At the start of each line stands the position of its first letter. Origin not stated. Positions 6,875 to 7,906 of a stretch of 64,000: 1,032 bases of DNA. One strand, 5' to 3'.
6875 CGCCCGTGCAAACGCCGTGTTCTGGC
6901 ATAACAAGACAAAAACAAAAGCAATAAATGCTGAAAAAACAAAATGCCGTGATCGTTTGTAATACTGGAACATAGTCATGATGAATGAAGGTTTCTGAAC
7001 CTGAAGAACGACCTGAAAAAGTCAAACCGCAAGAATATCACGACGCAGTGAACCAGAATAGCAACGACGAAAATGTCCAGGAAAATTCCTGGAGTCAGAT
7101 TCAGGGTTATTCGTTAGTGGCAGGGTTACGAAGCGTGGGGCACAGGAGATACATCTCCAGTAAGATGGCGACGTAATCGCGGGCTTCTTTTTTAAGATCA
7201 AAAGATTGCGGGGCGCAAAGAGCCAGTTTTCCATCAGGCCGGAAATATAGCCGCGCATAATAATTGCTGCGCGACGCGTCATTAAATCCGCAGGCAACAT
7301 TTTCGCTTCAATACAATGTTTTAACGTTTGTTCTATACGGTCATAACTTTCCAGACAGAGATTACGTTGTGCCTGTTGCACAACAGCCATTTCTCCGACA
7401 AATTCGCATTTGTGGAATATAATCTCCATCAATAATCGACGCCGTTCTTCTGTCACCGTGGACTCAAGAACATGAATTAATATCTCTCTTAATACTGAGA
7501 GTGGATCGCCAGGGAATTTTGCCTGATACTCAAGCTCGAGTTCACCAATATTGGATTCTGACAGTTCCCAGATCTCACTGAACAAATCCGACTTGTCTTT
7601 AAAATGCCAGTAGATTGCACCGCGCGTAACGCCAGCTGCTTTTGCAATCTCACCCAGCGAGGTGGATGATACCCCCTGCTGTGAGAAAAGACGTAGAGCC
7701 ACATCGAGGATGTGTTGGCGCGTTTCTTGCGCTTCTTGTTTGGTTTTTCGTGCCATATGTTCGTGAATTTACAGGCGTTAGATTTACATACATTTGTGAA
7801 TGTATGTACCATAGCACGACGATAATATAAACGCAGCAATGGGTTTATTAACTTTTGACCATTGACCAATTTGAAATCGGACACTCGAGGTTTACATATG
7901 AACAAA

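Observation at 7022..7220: acrR carries a C-terminal frameshift (net +2 bp) that replaces the last ~33 residues of the AcrAB repressor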

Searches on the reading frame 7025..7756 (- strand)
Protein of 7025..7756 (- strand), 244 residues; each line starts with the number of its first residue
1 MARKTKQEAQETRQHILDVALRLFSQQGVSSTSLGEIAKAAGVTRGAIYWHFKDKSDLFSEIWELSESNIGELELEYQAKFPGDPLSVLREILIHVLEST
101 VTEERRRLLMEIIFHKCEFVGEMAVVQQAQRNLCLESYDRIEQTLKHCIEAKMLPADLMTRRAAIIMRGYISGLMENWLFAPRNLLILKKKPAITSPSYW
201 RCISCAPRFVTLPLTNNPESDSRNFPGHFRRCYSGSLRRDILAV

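Call 13: find_encoding_contigs(protein=window:7025-7756:-, flank=3000, max_places=10)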
Protein window:7025-7756:- (244 aa): 3 contigs read that carry it; 2 places shown.
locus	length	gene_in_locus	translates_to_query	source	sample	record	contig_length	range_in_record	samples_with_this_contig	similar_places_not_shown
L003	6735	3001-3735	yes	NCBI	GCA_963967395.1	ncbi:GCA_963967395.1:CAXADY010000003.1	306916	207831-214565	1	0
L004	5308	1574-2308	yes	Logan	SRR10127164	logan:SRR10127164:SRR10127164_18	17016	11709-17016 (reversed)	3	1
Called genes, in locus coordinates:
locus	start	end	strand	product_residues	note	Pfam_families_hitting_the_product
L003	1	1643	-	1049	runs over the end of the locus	PF00873:ACR_tran, PF02355:SecD_SecF_C (faint)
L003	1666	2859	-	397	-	PF25917:BSH_RND, PF25876:HH_MFP_RND, PF25944:Beta-barrel_RND, PF25967:RND-MFP_C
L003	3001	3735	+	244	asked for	PF00440:TetR_N, PF08361:TetR_C_2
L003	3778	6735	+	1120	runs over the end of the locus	PF12795:MscS_porin, PF12794:MscS_TM, PF21088:MS_channel_1st, PF00924:MS_channel_2nd, PF21082:MS_channel_3rd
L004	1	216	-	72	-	PF00873:ACR_tran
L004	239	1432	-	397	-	PF25917:BSH_RND, PF25876:HH_MFP_RND, PF25944:Beta-barrel_RND, PF25967:RND-MFP_C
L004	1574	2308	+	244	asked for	PF00440:TetR_N, PF08361:TetR_C_2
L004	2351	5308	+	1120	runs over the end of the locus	PF12795:MscS_porin, PF12794:MscS_TM, PF21088:MS_channel_1st, PF00924:MS_channel_2nd, PF21082:MS_channel_3rd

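Call 15: list_cluster_members(proteins=[window:7025-7756:-])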
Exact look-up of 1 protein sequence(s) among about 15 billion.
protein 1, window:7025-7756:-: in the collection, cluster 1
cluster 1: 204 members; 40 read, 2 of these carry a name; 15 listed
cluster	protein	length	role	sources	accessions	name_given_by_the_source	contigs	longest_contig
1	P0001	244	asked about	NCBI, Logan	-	-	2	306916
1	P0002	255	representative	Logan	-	-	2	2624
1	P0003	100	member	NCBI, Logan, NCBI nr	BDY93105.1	hypothetical protein MUTS15_17620 [Escherichia coli]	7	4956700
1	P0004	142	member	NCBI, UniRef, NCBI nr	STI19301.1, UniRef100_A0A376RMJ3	acrAB operon repressor [Escherichia coli] | AcrAB operon repressor n=1 Tax=Escherichia coli TaxID=562 RepID=A0A376RMJ3_ECOLX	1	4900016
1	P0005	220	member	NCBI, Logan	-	-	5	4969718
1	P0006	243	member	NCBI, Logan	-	-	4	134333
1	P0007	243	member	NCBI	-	-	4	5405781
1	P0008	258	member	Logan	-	-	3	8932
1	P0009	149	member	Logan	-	-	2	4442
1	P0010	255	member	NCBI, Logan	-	-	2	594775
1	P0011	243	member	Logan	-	-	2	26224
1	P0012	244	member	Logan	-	-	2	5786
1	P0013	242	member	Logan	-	-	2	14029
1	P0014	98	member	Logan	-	-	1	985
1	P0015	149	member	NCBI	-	-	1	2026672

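Call 18: find_encoding_contigs(protein=P0012, flank=3000, max_places=6)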
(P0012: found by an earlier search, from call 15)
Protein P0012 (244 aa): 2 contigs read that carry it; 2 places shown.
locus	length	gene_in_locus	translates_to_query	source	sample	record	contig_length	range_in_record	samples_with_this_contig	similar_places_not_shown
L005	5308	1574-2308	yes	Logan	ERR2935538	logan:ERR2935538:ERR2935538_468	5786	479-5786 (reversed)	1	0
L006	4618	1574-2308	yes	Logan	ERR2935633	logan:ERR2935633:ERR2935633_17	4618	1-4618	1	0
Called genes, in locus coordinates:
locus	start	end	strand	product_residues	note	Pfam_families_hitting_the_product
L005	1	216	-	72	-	PF00873:ACR_tran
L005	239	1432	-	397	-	PF25917:BSH_RND, PF25876:HH_MFP_RND, PF25944:Beta-barrel_RND, PF25967:RND-MFP_C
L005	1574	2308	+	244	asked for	PF00440:TetR_N, PF08361:TetR_C_2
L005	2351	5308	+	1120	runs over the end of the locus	PF12795:MscS_porin, PF12794:MscS_TM, PF21088:MS_channel_1st, PF00924:MS_channel_2nd, PF21082:MS_channel_3rd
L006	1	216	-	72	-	PF00873:ACR_tran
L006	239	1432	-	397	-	PF25917:BSH_RND, PF25876:HH_MFP_RND, PF25944:Beta-barrel_RND, PF25967:RND-MFP_C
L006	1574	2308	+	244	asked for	PF00440:TetR_N, PF08361:TetR_C_2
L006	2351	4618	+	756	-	?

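Call 19: find_encoding_contigs(protein=P0006, flank=3000, max_places=6)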
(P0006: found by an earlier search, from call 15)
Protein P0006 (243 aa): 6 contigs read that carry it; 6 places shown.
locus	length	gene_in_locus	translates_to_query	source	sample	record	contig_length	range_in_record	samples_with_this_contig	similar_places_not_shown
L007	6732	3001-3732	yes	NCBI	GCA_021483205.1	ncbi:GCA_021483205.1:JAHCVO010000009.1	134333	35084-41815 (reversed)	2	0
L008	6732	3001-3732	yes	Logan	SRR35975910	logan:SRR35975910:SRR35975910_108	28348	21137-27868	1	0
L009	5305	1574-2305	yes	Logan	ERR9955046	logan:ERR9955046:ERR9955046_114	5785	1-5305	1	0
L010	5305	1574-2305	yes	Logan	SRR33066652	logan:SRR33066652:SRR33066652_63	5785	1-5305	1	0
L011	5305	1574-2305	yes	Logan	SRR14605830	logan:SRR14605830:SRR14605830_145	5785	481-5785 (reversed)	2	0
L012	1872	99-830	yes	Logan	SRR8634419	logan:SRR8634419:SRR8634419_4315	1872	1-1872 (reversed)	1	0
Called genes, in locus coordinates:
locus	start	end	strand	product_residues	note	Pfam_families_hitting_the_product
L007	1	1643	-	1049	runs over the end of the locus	PF00873:ACR_tran, PF02355:SecD_SecF_C (faint)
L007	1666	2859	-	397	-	PF25917:BSH_RND, PF25876:HH_MFP_RND, PF25944:Beta-barrel_RND, PF25967:RND-MFP_C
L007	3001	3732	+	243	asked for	PF00440:TetR_N, PF08361:TetR_C_2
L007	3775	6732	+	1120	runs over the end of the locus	PF12795:MscS_porin, PF12794:MscS_TM, PF21088:MS_channel_1st, PF00924:MS_channel_2nd, PF21082:MS_channel_3rd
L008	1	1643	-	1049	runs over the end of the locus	PF00873:ACR_tran, PF02355:SecD_SecF_C (faint)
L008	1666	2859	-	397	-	PF25917:BSH_RND, PF25876:HH_MFP_RND, PF25944:Beta-barrel_RND, PF25967:RND-MFP_C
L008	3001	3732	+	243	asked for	PF00440:TetR_N, PF08361:TetR_C_2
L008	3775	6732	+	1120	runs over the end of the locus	PF12795:MscS_porin, PF12794:MscS_TM, PF21088:MS_channel_1st, PF00924:MS_channel_2nd, PF21082:MS_channel_3rd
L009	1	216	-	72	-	PF00873:ACR_tran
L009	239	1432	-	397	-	PF25917:BSH_RND, PF25876:HH_MFP_RND, PF25944:Beta-barrel_RND, PF25967:RND-MFP_C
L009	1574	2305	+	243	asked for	PF00440:TetR_N, PF08361:TetR_C_2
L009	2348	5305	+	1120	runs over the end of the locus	PF12795:MscS_porin, PF12794:MscS_TM, PF21088:MS_channel_1st, PF00924:MS_channel_2nd, PF21082:MS_channel_3rd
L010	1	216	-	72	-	PF00873:ACR_tran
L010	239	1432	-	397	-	PF25917:BSH_RND, PF25876:HH_MFP_RND, PF25944:Beta-barrel_RND, PF25967:RND-MFP_C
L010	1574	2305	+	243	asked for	PF00440:TetR_N, PF08361:TetR_C_2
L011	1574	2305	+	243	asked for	PF00440:TetR_N, PF08361:TetR_C_2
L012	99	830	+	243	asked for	PF00440:TetR_N, PF08361:TetR_C_2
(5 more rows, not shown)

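Call 28: search_solved_structures(query=window:7025-7756:-, show_alignments=1, max_evalue=1e-20)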
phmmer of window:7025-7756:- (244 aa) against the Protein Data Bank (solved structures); distinct sequences matched with E-value up to 1e-20: 11.
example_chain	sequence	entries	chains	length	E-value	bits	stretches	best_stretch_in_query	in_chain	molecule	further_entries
2qop_A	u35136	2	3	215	2.2e-119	400.1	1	1-189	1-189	HTH-type transcriptional regulator acrR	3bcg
3lhq_A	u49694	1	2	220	6.7e-108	362.6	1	1-191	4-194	AcrAB operon repressor (TetR/AcrR family)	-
8v90_A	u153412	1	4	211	4.4e-40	140.6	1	1-187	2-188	HTH-type transcriptional regulator TtgR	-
2xdn_A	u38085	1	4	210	3.9e-39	137.5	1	1-187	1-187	HTH-TYPE TRANSCRIPTIONAL REGULATOR TTGR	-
2uxh_A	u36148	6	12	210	3.9e-39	137.5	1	1-187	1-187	HTH-TYPE TRANSCRIPTIONAL REGULATOR TTGR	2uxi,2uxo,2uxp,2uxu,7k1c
7k1a_A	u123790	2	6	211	1e-37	132.9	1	1-187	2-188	HTH-type transcriptional regulator TtgR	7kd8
7jnp_A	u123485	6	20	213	4e-28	101.5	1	3-193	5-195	HTH-type transcriptional regulator MtrR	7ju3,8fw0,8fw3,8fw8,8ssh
6of0_A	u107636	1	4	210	4.9e-28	101.2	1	3-193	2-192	HTH-type transcriptional regulator MtrR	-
5daj_A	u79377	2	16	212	6.1e-28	100.9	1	3-183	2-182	NalD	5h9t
3vib_A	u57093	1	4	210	4.7e-27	98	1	3-193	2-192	MtrR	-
2w53_A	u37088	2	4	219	1.1e-21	80.4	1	1-190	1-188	REPRESSOR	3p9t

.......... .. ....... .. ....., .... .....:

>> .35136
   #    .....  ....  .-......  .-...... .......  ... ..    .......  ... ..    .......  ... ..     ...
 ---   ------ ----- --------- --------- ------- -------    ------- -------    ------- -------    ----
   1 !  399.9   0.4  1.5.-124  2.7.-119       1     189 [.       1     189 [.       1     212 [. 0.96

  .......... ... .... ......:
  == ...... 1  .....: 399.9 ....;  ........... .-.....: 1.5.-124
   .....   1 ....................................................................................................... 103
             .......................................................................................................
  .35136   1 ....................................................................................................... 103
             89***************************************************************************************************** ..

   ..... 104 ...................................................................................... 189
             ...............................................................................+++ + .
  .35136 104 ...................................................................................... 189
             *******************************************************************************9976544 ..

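Call 38: profile_search(protein=window:7025-7756:-)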
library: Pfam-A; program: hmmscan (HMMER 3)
A. the first sequence (244 residues): domains with independent E <= 10: 2; with E <= 0.001: 2
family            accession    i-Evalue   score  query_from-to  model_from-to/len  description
TetR_C_2          PF08361.16    3.2e-44   150.3      84-192         1-109/121  MAATS-type transcriptional repressor, C-terminal region
TetR_N            PF00440.29    2.3e-19    69.3      16-62          1-47/47  Bacterial regulatory proteins, tetR family

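Call 55: predict_structure(alignment_id=A3)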
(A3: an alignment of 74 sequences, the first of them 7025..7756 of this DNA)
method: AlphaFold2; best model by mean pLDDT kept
length: 244 residues; sequences in the alignment: 74
mean_pLDDT: 85.9   pTM: 0.78
mean pLDDT of the five models: 85.9, 85.0, 84.4, 84.1, 83.9
residues with pLDDT >= 90: 167; 70-90: 30; 50-70: 29; < 50: 18
segments of 3 or more residues with pLDDT < 50: 226-240
pLDDT, mean of each block of 10 residues (from residue 1): 87 98 97 98 98 96 85 96 96 93 94 94 90 94 97 94 94 94 80 72 74 61 50 46 47
secondary structure, 60 per line:
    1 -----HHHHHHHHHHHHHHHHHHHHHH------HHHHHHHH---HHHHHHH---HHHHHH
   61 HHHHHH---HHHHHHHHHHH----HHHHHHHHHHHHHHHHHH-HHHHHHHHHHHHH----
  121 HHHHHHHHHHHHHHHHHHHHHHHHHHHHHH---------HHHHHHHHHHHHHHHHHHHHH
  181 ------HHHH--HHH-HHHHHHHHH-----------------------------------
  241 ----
elements in order: H6-27 H34-41 H45-51 H55-66 H70-80 H85-102 H104-116 H121-150 H160-180 H187-190 H197-205

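Call 61: search_protein_families(proteins=[window:7025-7756:-], library=ncbifam, max_evalue=1e-10)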
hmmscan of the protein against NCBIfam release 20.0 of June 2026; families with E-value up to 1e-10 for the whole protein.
window:7025-7756:- (244 aa): 5 families
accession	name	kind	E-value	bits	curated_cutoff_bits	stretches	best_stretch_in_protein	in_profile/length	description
NF007949.0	PRK10668.1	equivalog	5.1e-112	372.6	271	1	1-189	1-189/216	multidrug efflux transporter transcriptional repressor AcrR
NF007430.0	PRK09975.1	equivalog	8.3e-50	168.9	274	1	1-194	1-193/220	acrEF/envCD operon transcriptional regulator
NF051852.1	efflux_TF_MtrR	exception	1.8e-45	155.2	280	1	3-194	2-193/205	multidrug efflux system transcriptional repressor MtrR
NF041196.1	ScbR_bind_reg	equivalog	4.2e-16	59.7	150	1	9-172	4-159/191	ScbR family autoregulator-binding transcription factor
TIGR03968.1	mycofact_TetR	equivalog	2.1e-11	43.7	224.9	1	7-122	5-119/190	mycofactocin system transcriptional regulator MftR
